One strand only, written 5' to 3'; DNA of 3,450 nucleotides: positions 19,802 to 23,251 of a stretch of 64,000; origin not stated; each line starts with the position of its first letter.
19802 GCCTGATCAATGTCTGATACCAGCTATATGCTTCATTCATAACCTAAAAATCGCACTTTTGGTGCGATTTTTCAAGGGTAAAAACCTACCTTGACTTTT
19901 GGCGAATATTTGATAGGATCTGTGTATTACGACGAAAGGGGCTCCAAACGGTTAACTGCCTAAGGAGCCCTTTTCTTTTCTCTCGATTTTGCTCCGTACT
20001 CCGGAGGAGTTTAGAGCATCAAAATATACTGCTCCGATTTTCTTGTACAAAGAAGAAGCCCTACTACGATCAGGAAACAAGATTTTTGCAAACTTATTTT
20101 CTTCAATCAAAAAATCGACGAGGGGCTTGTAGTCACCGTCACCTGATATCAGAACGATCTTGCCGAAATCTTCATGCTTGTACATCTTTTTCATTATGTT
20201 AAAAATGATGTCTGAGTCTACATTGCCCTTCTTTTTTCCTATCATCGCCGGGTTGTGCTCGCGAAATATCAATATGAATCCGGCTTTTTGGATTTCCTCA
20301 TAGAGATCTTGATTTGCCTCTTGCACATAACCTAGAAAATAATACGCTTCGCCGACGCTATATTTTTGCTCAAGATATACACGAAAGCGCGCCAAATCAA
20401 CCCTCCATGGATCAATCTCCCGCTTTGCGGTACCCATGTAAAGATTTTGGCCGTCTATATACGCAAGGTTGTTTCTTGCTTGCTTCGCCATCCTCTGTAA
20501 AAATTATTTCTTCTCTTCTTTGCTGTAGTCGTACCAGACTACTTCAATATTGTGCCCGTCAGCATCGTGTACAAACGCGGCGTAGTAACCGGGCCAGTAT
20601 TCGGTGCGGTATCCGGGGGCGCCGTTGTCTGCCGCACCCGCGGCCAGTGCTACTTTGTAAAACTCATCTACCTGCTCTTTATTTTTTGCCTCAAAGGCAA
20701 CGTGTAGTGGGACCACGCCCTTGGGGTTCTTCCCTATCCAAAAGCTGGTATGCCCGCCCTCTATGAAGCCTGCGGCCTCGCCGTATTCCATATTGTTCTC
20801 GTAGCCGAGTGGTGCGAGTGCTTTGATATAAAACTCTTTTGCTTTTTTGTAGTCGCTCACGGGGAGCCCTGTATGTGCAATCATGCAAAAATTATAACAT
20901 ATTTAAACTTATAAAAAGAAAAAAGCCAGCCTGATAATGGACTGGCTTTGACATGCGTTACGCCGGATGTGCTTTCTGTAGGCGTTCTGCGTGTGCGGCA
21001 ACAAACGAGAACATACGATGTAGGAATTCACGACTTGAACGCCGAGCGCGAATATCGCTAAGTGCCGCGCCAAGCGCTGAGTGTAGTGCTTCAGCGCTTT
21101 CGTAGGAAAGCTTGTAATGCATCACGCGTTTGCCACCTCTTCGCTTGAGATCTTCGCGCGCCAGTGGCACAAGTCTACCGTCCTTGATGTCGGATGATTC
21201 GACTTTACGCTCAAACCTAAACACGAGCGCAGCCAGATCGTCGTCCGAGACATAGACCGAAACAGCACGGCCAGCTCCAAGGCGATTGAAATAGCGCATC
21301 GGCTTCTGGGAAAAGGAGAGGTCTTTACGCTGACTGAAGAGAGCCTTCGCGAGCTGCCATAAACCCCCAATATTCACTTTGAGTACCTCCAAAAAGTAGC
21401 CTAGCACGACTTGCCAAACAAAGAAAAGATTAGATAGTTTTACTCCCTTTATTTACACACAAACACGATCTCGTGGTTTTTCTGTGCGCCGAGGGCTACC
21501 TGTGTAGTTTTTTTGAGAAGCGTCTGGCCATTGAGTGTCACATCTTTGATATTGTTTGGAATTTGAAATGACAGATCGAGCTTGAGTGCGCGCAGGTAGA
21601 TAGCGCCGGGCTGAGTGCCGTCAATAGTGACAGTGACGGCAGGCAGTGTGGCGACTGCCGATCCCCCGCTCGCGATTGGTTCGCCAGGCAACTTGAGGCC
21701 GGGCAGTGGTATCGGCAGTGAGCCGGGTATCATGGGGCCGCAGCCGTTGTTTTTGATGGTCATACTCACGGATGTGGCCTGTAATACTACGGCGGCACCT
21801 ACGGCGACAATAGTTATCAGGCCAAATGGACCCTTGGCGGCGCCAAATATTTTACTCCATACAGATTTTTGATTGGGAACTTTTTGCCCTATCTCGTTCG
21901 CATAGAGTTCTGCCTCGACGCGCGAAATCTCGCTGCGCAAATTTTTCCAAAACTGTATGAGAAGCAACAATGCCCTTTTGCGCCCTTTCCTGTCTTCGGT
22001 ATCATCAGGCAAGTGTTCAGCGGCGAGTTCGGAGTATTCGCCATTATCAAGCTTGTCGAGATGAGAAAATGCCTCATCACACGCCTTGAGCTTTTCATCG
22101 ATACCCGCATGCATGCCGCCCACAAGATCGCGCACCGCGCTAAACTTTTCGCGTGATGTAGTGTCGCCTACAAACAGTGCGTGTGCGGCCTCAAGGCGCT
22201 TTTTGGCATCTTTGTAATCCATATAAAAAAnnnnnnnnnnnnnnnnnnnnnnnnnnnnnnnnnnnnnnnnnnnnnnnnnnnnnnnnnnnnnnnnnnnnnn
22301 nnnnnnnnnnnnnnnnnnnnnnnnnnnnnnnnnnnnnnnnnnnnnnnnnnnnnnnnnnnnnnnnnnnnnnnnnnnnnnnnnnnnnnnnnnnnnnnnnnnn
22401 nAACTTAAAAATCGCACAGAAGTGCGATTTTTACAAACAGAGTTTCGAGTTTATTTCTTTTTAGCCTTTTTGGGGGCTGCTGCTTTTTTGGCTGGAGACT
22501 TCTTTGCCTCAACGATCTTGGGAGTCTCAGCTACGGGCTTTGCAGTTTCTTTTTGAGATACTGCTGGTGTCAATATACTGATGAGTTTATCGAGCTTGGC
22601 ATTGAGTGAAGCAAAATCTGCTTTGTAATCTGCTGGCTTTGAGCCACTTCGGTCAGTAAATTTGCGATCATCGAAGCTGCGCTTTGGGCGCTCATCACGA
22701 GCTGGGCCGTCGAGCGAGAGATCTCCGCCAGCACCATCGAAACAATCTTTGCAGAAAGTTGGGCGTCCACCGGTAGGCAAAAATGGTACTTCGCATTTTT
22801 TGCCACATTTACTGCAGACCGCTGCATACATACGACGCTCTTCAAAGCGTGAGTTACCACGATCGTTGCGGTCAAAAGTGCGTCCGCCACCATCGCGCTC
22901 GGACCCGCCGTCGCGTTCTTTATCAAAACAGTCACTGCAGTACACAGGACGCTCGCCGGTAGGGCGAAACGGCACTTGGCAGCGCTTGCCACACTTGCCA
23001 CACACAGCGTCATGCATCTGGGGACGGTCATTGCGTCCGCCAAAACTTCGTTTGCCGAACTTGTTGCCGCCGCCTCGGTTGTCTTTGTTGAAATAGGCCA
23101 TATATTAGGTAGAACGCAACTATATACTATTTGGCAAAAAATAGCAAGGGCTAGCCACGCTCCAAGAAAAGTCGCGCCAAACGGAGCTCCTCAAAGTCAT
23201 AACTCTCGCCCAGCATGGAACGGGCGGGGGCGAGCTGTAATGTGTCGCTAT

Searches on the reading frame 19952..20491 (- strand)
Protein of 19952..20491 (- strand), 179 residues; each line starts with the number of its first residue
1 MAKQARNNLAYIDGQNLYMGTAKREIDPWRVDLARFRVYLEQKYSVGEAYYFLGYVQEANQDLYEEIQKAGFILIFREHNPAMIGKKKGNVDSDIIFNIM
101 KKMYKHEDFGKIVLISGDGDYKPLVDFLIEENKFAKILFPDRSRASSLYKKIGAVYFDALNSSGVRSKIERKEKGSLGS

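Call 4: search_protein_families(library=pfam, proteins=[window:19952-20491:-], max_evalue=1)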
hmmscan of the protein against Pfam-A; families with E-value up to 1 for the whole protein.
window:19952-20491:- (179 aa): 2 families
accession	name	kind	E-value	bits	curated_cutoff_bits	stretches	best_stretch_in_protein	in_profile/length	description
PF01936.24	NYN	-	2.7e-13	51.1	24.2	1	11-148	5-134/145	NYN domain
PF18475.7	PIN7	-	0.13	13.3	34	1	87-130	59-101/103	PIN domain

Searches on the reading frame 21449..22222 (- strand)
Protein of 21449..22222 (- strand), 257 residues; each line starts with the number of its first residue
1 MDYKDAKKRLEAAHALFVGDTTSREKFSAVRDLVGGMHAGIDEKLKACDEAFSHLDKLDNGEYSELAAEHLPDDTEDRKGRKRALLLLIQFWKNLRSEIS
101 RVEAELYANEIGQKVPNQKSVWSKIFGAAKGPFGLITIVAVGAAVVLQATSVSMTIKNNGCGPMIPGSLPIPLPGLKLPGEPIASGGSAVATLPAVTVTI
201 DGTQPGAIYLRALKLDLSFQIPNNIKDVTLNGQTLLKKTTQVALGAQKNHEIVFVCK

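Call 4: search_protein_families(library=pfam, proteins=[window:21449-22222:-], max_evalue=1)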
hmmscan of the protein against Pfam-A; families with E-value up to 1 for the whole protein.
window:21449-22222:- (257 aa): 0 families

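Call 5: search_protein_families(library=ncbifam, proteins=[window:21449-22222:-], max_evalue=1)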
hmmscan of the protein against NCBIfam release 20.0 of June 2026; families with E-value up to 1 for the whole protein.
window:21449-22222:- (257 aa): 2 families
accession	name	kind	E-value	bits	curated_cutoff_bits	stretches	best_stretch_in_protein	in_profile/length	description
NF009496.0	PRK12856.1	subfamily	0.084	13.1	177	1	18-54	27-64/103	hypothetical protein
NF009495.0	PRK12855.1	subfamily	0.13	12.5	180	1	18-50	27-60/103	hypothetical protein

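Call 46: search_protein_families(library=phrogs, proteins=[window:21449-22222:-], max_evalue=0.1)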
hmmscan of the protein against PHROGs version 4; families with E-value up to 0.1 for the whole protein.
window:21449-22222:- (257 aa): 0 families

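Call 52: find_homologous_proteins(query=window:21449-22222:-, max_evalue=0.001)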
Query window:21449-22222:- (257 aa): 22 proteins with E <= 0.001 among 1543 candidates.
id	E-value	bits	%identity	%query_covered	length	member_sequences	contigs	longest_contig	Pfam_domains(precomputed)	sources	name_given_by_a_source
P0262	3.5e-165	565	100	100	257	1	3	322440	-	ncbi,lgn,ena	ncbi:MAG: hypothetical protein AAB417_03545 [Patescibacteria group bacterium]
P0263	7.7e-132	456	81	100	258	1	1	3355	-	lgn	-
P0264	1.1e-116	407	74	100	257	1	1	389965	-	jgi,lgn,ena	-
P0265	9.7e-116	403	73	100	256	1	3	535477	-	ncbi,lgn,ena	ncbi:MAG: hypothetical protein AAB367_02790 [Patescibacteria group bacterium]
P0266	3.2e-106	372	77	88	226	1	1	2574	-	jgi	jgi:hypothetical protein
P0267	6.3e-103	361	64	100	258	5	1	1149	-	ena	-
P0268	6.6e-101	355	64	100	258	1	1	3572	-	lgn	-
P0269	2.7e-95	336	60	100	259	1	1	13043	-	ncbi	-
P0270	3.0e-95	336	61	100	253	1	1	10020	-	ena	-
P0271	2.0e-89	317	57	100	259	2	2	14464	-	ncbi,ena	-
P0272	2.2e-75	271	51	100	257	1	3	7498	-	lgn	-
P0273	7.9e-74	266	51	100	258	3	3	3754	-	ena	-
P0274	1.2e-71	259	51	99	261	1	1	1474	-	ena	-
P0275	2.3e-71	258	48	100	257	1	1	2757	-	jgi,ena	-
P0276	1.3e-68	249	50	100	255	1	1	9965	-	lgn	-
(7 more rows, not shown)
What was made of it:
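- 21449..22222 (-): 257-aa single-pass membrane protein, 8 nt downstream. It is probably co-transcribed with the mini-gene in this clade only. Its family has 22 clusters, all named hypothetical (call 52).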

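Call 53: find_encoding_contigs(protein=P0271, flank=2500, max_places=2)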
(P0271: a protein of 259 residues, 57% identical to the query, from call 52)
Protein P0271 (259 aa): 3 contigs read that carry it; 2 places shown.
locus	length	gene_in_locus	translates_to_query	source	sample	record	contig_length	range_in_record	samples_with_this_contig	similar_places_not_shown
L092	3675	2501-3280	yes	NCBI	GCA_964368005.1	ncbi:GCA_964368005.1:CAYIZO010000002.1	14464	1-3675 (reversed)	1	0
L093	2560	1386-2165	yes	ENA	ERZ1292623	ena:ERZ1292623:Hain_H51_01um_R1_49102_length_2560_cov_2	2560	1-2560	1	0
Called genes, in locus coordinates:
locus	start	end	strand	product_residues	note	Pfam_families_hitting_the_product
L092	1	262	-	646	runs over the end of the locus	-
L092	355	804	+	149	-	-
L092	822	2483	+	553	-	-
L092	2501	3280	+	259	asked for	-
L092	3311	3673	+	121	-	?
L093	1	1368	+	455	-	?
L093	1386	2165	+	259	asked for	-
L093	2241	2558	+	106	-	?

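Call 54: find_encoding_contigs(protein=P0276, flank=2500, max_places=2)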
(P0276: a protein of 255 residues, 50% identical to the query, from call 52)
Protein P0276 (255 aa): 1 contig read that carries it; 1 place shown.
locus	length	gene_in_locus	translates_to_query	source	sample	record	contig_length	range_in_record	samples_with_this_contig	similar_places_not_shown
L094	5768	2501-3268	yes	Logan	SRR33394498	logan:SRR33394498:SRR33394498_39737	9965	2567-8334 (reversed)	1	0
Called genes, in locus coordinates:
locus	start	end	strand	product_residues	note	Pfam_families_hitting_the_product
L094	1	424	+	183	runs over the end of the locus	PF01928:CYTH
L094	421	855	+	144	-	-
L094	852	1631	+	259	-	PF04266:ASCH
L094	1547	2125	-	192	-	-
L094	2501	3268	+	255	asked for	-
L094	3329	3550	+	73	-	-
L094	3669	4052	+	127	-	-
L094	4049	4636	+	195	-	PF03575:Peptidase_S51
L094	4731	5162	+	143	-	PF00583:Acetyltransf_1, PF13302:Acetyltransf_3 (weak), PF13673:Acetyltransf_10, PF13508:Acetyltransf_7, PF08445:FR47 (weak)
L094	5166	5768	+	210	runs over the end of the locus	PF13489:Methyltransf_23, PF01209:Ubie_methyltran, PF13847:Methyltransf_31, PF13649:Methyltransf_25, PF08241:Methyltransf_11, PF08242:Methyltransf_12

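Call 55: find_encoding_contigs(protein=P0264, flank=2500, max_places=2)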
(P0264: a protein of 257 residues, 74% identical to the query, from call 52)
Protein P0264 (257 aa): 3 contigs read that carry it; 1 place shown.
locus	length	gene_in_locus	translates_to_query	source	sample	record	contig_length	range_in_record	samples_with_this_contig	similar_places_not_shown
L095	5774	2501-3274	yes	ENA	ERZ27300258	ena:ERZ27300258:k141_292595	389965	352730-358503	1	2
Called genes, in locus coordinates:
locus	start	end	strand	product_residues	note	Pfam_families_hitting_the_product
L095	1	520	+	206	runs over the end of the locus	PF23477:zf_Tbcl_2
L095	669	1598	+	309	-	-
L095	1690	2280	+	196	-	PF01928:CYTH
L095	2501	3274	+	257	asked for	-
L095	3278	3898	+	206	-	PF00702:Hydrolase, PF12710:HAD, PF13419:HAD_2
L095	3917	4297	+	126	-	PF00903:Glyoxalase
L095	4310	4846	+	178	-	PF01936:NYN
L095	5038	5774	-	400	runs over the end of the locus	-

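Call 66: find_encoding_contigs(protein=P0262, flank=2000, max_places=3)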
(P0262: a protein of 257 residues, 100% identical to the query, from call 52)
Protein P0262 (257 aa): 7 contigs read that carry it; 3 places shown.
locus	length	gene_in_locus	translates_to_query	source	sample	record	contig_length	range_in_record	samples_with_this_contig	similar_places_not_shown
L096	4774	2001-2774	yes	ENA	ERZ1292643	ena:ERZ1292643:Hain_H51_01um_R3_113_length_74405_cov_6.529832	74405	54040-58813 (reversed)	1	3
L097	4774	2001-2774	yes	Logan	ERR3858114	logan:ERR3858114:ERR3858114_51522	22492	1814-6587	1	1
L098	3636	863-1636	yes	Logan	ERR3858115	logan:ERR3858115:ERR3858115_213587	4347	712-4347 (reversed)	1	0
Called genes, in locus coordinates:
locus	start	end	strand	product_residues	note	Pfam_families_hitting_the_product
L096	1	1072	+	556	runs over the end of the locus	PF05970:PIF1, PF13245:AAA_19, PF13401:AAA_22 (weak), PF13604:AAA_30, PF21530:Pif1_2B_dom (weak), PF14493:HTH_40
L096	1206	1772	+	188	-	PF23477:zf_Tbcl_2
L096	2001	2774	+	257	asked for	-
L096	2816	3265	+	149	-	-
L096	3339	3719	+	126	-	PF00903:Glyoxalase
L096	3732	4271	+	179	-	PF01936:NYN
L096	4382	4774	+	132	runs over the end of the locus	PF03073:TspO_MBR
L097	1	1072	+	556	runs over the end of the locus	PF05970:PIF1, PF13245:AAA_19, PF13401:AAA_22 (weak), PF13604:AAA_30, PF21530:Pif1_2B_dom (weak), PF14493:HTH_40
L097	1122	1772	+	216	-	PF23477:zf_Tbcl_2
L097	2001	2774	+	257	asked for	-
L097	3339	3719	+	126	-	PF00903:Glyoxalase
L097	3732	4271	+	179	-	PF01936:NYN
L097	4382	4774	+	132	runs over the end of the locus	PF03073:TspO_MBR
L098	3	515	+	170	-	?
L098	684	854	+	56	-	-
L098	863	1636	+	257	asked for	-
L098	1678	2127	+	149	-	-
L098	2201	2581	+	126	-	PF00903:Glyoxalase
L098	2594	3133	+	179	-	PF01936:NYN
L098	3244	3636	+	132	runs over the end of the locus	PF03073:TspO_MBR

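Call 67: predict_structure(alignment_id=A5)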
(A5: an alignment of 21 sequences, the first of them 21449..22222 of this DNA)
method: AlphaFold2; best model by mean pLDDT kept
length: 257 residues; sequences in the alignment: 21
mean_pLDDT: 66.6   pTM: 0.47
mean pLDDT of the five models: 66.6, 64.5, 63.3, 62.0, 58.8
residues with pLDDT >= 90: 1; 70-90: 127; 50-70: 88; < 50: 41
segments of 3 or more residues with pLDDT < 50: 57-60, 110-120, 127-149
pLDDT, mean of each block of 10 residues (from residue 1): 63 61 67 74 81 59 57 69 76 77 62 40 47 30 35 82 68 62 85 74 76 62 81 87 77 85
secondary structure, 60 per line:
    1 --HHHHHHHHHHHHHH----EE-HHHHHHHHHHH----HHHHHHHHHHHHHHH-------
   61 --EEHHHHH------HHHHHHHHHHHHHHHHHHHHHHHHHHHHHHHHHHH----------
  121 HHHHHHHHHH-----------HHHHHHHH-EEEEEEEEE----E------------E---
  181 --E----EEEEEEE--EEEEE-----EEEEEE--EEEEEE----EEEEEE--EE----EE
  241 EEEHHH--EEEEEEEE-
elements in order: H3-16 H24-34 H39-53 H65-69 H76-110 H121-130 H142-149 E151-159 E188-194 E197-201 E207-212 E215-220 E225-230 E239-243 E249-256
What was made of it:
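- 21449..22222 (-): AF2 gives an N-terminal four-helix bundle, a transmembrane helix and a C-terminal beta domain at pLDDT 66.6 (call 67).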

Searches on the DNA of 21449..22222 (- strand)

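Call 58: search_rna_families(source=L094, start=2050, end=2560, threshold=evalue, max_evalue=0.01)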
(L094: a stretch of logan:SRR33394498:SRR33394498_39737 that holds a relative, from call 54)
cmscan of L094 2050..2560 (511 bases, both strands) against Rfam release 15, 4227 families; matches with E-value up to 0.01: 0.
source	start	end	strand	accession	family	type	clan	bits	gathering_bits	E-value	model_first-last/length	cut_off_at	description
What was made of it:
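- Tried and rejected: Nothing was found in the GC-rich gap of L094 (call 58).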

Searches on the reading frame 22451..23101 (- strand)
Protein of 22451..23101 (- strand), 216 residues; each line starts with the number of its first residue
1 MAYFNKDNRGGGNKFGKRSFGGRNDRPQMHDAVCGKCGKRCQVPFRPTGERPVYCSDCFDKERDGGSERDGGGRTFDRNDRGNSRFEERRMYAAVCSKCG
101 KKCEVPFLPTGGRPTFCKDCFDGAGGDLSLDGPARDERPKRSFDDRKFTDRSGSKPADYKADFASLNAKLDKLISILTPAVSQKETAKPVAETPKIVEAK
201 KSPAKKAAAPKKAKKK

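Call 4: search_protein_families(library=pfam, proteins=[window:22451-23101:-], max_evalue=1)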
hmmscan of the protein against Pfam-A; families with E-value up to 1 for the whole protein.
window:22451-23101:- (216 aa): 1 family
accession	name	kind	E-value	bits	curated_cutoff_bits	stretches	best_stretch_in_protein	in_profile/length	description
PF23477.1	zf_Tbcl_2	-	4.9e-32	109.8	27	2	28-63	2-37/37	Probable treble clef zinc finger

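Call 5: search_protein_families(library=ncbifam, proteins=[window:22451-23101:-], max_evalue=1)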
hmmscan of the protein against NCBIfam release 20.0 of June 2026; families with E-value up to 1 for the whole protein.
window:22451-23101:- (216 aa): 1 family
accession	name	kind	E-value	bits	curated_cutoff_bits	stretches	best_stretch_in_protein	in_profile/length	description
TIGR04272.1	cxxc_cxxc_Mbark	domain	8.8e-33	111.8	36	2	28-63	2-37/37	CxxC-x17-CxxC domain-containing protein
